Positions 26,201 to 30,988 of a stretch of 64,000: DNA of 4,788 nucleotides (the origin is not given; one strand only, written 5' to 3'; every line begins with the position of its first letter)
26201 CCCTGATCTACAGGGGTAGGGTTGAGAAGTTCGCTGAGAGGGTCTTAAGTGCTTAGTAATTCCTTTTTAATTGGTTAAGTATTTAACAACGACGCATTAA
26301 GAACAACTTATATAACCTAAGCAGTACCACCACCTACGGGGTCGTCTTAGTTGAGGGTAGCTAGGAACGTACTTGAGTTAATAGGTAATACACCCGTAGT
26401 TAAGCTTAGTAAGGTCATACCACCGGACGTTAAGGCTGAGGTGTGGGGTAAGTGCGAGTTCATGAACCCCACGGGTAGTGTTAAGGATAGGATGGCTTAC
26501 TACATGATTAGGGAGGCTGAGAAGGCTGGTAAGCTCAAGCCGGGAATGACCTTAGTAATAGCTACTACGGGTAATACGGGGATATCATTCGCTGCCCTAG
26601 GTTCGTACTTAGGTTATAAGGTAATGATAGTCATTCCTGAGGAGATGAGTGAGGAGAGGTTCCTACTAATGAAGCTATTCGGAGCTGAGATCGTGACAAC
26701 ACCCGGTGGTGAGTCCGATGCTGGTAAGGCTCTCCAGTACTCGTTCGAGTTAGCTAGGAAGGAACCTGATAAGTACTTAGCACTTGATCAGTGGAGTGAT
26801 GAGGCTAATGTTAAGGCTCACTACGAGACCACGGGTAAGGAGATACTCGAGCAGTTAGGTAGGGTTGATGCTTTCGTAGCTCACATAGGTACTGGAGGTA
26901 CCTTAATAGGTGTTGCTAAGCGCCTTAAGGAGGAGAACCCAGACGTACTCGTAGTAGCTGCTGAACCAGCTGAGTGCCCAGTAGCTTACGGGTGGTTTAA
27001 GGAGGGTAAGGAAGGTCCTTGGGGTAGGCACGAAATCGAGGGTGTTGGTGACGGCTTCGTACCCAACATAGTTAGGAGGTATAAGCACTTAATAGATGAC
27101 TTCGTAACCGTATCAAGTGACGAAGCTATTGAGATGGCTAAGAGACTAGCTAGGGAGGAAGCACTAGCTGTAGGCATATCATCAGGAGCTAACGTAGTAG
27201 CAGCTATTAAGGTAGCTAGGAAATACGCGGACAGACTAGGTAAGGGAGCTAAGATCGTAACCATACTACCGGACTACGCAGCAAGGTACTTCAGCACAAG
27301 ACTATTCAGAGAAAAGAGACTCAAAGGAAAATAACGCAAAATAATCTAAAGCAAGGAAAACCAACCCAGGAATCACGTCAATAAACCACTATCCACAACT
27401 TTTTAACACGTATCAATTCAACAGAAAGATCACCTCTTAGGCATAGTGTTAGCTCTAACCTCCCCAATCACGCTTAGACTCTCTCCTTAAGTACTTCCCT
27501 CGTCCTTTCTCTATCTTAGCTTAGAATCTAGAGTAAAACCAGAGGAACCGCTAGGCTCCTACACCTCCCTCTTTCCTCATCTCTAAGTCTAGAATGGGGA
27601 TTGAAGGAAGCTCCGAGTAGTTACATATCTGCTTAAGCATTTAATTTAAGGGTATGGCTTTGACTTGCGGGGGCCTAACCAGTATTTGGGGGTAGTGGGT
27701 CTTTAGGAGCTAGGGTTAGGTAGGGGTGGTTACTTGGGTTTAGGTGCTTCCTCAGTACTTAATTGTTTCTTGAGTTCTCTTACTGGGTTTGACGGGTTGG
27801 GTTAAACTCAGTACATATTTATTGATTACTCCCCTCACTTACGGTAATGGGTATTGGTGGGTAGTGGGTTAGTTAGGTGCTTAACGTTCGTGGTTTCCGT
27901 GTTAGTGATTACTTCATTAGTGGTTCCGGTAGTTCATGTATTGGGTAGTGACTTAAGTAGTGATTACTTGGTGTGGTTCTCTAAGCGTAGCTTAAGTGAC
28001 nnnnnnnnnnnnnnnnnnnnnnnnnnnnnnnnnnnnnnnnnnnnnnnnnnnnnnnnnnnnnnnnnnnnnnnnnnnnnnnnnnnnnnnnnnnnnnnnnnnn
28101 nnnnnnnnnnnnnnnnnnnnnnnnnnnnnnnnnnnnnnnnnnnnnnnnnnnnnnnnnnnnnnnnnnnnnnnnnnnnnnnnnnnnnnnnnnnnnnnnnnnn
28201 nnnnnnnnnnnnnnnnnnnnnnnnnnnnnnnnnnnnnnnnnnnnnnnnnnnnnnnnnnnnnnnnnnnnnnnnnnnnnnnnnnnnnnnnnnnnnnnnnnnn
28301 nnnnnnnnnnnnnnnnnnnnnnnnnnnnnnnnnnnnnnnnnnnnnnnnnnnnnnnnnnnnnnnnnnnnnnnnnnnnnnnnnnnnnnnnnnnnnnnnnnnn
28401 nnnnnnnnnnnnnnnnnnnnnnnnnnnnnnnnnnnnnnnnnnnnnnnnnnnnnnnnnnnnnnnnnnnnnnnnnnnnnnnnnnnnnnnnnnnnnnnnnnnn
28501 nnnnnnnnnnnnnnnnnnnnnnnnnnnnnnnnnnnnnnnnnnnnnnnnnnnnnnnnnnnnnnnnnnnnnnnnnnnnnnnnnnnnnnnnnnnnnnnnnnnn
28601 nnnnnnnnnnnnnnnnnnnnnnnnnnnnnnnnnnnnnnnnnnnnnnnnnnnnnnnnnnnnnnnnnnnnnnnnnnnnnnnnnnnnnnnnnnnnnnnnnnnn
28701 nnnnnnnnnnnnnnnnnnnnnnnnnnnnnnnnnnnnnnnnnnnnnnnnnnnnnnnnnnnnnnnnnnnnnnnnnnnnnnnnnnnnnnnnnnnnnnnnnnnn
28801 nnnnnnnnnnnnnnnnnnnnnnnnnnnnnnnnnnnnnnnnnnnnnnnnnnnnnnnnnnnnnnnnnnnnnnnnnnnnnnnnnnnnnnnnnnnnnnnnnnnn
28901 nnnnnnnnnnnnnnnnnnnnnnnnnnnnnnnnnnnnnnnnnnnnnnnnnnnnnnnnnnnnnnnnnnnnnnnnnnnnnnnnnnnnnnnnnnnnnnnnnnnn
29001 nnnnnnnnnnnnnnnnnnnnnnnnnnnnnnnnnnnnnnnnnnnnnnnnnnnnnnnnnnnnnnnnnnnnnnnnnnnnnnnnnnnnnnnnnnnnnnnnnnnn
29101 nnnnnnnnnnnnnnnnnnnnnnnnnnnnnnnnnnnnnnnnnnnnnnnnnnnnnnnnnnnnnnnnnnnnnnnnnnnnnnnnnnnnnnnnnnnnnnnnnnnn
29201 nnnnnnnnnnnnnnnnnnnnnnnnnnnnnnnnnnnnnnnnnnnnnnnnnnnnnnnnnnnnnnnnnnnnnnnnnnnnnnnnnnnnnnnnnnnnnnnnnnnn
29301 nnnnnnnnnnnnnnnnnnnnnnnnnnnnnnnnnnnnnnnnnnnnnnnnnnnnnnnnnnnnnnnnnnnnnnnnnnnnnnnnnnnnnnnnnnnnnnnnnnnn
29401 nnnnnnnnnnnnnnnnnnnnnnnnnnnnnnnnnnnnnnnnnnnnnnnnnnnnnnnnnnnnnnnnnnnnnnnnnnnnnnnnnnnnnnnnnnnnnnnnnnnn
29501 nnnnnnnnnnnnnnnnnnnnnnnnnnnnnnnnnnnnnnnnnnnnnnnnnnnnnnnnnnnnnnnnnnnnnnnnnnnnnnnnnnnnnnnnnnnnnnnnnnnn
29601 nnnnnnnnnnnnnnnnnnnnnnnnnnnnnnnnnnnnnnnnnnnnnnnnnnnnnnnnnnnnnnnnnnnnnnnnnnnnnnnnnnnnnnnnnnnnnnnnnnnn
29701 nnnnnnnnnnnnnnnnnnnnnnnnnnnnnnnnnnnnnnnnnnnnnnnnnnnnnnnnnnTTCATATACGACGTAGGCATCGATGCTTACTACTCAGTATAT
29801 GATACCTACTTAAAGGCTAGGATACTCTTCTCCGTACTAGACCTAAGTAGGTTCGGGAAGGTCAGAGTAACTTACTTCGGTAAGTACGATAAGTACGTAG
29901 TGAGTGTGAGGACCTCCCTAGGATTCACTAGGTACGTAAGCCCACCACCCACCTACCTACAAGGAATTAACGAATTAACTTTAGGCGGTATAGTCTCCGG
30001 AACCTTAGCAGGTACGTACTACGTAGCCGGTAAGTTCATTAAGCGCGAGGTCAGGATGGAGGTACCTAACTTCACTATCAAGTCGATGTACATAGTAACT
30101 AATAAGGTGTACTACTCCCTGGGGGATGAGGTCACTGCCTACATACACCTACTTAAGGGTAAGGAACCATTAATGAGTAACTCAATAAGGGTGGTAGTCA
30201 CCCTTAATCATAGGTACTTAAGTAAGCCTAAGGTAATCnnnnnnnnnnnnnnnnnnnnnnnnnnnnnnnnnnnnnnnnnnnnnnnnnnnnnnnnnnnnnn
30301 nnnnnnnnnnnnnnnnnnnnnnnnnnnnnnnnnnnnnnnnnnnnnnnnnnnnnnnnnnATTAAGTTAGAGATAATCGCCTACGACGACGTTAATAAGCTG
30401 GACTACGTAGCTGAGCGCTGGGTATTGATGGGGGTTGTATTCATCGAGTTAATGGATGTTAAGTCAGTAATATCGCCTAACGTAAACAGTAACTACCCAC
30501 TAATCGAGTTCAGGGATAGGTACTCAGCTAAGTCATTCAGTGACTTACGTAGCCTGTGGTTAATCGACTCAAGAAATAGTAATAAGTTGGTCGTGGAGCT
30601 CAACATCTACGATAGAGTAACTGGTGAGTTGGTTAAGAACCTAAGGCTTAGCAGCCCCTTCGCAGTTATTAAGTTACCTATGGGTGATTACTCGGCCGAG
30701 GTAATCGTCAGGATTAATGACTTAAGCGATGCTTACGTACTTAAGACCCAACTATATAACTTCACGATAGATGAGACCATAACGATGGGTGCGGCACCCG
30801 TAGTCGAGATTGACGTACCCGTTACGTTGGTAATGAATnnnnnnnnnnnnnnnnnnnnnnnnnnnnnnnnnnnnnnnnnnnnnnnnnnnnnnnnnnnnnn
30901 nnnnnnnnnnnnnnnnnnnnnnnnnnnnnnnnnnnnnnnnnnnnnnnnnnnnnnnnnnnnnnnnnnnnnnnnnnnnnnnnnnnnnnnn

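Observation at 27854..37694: Translationally coupled pair of giant exported proteins (2042 + 1239 aa): candidate uncharacterised envelope (S-layer-like anchor plus canopy) module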

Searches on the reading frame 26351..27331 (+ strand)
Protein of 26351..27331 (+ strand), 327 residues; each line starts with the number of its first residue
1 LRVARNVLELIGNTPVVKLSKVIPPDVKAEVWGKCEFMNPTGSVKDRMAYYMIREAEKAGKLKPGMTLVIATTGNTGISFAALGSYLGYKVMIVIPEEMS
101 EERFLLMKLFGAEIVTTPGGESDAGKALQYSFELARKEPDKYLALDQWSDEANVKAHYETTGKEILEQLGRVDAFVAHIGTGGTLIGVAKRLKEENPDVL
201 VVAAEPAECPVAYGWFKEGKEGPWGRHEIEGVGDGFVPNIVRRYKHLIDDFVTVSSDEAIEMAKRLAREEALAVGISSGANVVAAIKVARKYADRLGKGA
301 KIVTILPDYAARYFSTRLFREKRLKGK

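Call 14: search_protein_families(library=pfam, proteins=[window:26351-27331:+], max_evalue=0.001)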
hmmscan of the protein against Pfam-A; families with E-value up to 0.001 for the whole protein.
window:26351-27331:+ (327 aa): 1 family
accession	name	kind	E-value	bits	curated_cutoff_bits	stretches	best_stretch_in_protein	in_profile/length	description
PF00291.31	PALP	-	8.4e-79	265.4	35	1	8-308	2-295/295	Pyridoxal-phosphate dependent enzyme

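Call 23: find_related_loci(query=window:26351-27331:+, collection=genome_contigs, flank=10000)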
Query window:26351-27331:+ (327 aa) in genome_contigs; peptide patterns used: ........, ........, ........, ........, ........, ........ (x = any residue, [..] = any of these).
449 stretches matched a pattern; 95 encode a relative of the query (tblastn E <= 1e-3); the best 80 are kept; 80 distinct loci.
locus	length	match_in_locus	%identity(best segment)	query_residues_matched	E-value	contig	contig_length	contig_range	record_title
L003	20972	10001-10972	81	2-327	0e+0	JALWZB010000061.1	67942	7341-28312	MAG: Desulfurococcales archaeon isolate T2_metabat1_scaf2bin.068 T2_NODE_204_length_67942_cov_3.551412, whole genome sho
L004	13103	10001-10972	81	2-327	0e+0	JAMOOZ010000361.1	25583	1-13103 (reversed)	MAG: Desulfurococcales archaeon isolate 4559-240_maxbin2_scaf2bin.156 4559-240_scaffold_931_c1, whole genome shotgun seq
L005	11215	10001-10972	80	2-327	2e-180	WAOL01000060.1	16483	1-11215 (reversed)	MAG: Desulfurococcales archaeon isolate S143_97_esom k151_430247, whole genome shotgun sequence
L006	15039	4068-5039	80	2-327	2e-180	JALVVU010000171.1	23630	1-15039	MAG: Desulfurococcales archaeon isolate M10_metabat1_scaf2bin.047 M10_NODE_823_length_23630_cov_16.516360, whole genome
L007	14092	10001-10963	81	1-323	3e-176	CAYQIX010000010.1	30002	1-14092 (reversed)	MAG TPA_asm: uncultured Desulfurococcaceae archaeon isolate binchicken_co6_527 genome assembly, contig: NODE_1197_length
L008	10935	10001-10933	81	2-314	4e-173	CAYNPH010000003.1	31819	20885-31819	MAG TPA_asm: uncultured Desulfurococcaceae archaeon isolate binchicken_co219_317 genome assembly, contig: k141_671, whol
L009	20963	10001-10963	73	1-323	6e-165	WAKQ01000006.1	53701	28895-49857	MAG: Desulfurococcales archaeon isolate S013_73 k151_165400, whole genome shotgun sequence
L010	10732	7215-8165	78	9-327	1e-164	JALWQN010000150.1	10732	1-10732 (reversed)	MAG: Desulfurococcales archaeon isolate M2_metabat1_scaf2bin.068 M2_NODE_8573_length_10732_cov_2.506836, whole genome sh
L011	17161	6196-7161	74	1-324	7e-161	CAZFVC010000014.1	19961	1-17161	MAG TPA_asm: uncultured Desulfurococcaceae archaeon isolate binchicken_co6_539 genome assembly, contig: NODE_2670_length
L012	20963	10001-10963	72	1-323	5e-161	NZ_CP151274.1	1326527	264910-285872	Thermogladius sp. KZ2Tp1 chromosome, complete genome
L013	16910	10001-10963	70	1-323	9e-158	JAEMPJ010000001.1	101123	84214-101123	MAG: Thermogladius sp. isolate 2016_B02_sed_C_4 c_000000000009, whole genome shotgun sequence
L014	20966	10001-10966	72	1-323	1e-157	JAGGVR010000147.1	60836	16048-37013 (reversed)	MAG: Staphylothermus sp. isolate AUK105 PB_MBMC_059_c_000000000014, whole genome shotgun sequence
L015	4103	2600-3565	71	1-323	9e-161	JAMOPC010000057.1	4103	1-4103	MAG: Desulfurococcales archaeon isolate 4559-240_metabat1_scaf2bin.015 4559-240_scaffold_13084_c1, whole genome shotgun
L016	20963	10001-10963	70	1-323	4e-154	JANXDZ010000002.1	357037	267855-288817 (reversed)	MAG: Sulfolobales archaeon isolate SKYB35 NODE_2_length_357037_cov_7.521173, whole genome shotgun sequence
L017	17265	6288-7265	70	1-327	2e-153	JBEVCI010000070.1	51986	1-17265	MAG: Thermoprotei archaeon isolate 2_1_SS_W3_F1_Bin002_Water NODE_96_length_52032_cov_14.703446, whole genome shotgun se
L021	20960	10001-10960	72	1-322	8e-151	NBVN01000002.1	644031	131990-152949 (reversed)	MAG: Zestosphaera tikiterensis isolate NZ3 Iph_new_4C, whole genome shotgun sequence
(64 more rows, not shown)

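Call 87: search_protein_families(library=pfam, proteins=[L021:11338-14985:-, L012:6043-8451:-, L014:15612-17930:+], max_evalue=0.01)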
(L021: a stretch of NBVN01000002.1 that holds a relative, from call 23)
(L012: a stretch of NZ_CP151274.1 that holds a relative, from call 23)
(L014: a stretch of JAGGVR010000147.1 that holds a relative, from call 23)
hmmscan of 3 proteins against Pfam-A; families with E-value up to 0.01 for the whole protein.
L021:11338-14985:- (1215 aa): 10 families
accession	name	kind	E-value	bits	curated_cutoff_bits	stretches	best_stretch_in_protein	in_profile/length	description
PF01131.25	Topoisom_bac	-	6.2e-73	246.6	35.1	1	791-1181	2-409/411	DNA topoisomerase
PF01751.28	Toprim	-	9e-20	71.1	23.1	1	616-775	2-95/96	Toprim domain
PF00270.35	DEAD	-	6.8e-15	55.6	26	1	91-213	2-132/167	DEAD/DEAH box helicase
PF17915.7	zf_Rg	-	2.1e-12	46.7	25.5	1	10-40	5-35/49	Reverse gyrase zinc finger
PF04851.21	ResIII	-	5.6e-07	30.1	22.5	1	93-207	8-134/164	Type III restriction enzyme, res subunit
PF13662.12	Toprim_4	-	0.0032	18.1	25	0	729-771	46-84/85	Toprim domain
PF18551.6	TackOD1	-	0.0071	16.3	32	0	694-724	73-103/188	Thaumarchaeal output domain 1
PF13248.11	Zn_ribbon_3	-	0.008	16.1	27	0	696-717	3-24/26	zinc-ribbon domain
PF13604.12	AAA_30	-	0.0088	16.2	27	0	92-153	5-68/191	AAA domain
PF13481.12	AAA_25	-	0.009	16.1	27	0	91-135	20-64/195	AAA domain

L012:6043-8451:- (802 aa): 3 families
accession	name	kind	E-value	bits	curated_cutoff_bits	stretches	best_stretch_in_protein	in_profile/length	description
PF20256.3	MoCoBD_2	-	2.9e-87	293.2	27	1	444-730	1-283/283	Molybdopterin cofactor-binding domain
PF02738.23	MoCoBD_1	-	3.8e-85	285.3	27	1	174-419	1-244/244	Molybdopterin cofactor-binding domain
PF01315.27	Ald_Xan_dh_C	-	7.5e-26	91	31.3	1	44-152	1-110/110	Aldehyde oxidase and xanthine dehydrogenase, a/b hammerhead domain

L014:15612-17930:+ (773 aa): 2 families
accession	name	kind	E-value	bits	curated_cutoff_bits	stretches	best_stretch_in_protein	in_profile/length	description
PF00496.27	SBP_bac_5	-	7.7e-63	213.2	32.4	1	296-751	1-365/368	Bacterial extracellular solute-binding proteins, family 5 Middle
PF21827.1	New_glue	-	0.0011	19.1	31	1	51-99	4-54/94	New glue protein family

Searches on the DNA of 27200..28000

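Call 96: search_rna_families(source=window, start=27200, end=28000, threshold=evalue, max_evalue=1)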
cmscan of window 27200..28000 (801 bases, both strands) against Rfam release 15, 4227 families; matches with E-value up to 1: 0.
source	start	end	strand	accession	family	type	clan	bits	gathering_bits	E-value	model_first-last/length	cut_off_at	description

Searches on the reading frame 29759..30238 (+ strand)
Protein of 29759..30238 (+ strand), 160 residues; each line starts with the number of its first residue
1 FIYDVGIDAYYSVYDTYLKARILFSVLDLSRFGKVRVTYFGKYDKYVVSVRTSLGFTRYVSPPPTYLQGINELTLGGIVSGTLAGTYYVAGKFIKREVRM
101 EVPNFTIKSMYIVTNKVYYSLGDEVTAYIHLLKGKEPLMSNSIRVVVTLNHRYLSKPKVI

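Call 101: search_protein_families(library=pfam, proteins=[window:29759-30238:+], max_evalue=5)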
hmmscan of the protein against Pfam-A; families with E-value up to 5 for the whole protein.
seq(160 aa): 2 families
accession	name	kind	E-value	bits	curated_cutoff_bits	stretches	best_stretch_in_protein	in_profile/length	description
PF22317.1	PolB_N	-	0.39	11.2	27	0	8-39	14-42/54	DNA polymerase II small subunit, N-terminal domain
PF08199.16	E2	-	0.47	10.9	25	0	90-105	10-23/37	Bacteriophage E2-like protein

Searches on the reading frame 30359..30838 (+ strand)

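Call 101: search_protein_families(library=pfam, proteins=[window:30359-30838:+], max_evalue=5)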
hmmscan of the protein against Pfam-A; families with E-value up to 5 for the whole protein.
seq(160 aa): 2 families
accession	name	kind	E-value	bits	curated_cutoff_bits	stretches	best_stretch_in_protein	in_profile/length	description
PF06984.18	MRP-L47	-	0.027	15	27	1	57-86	30-59/87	Mitochondrial 39-S ribosomal protein L47 (MRP-L47)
PF17725.7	YBD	-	0.1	12.8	23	1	101-142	130-171/201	YAP binding domain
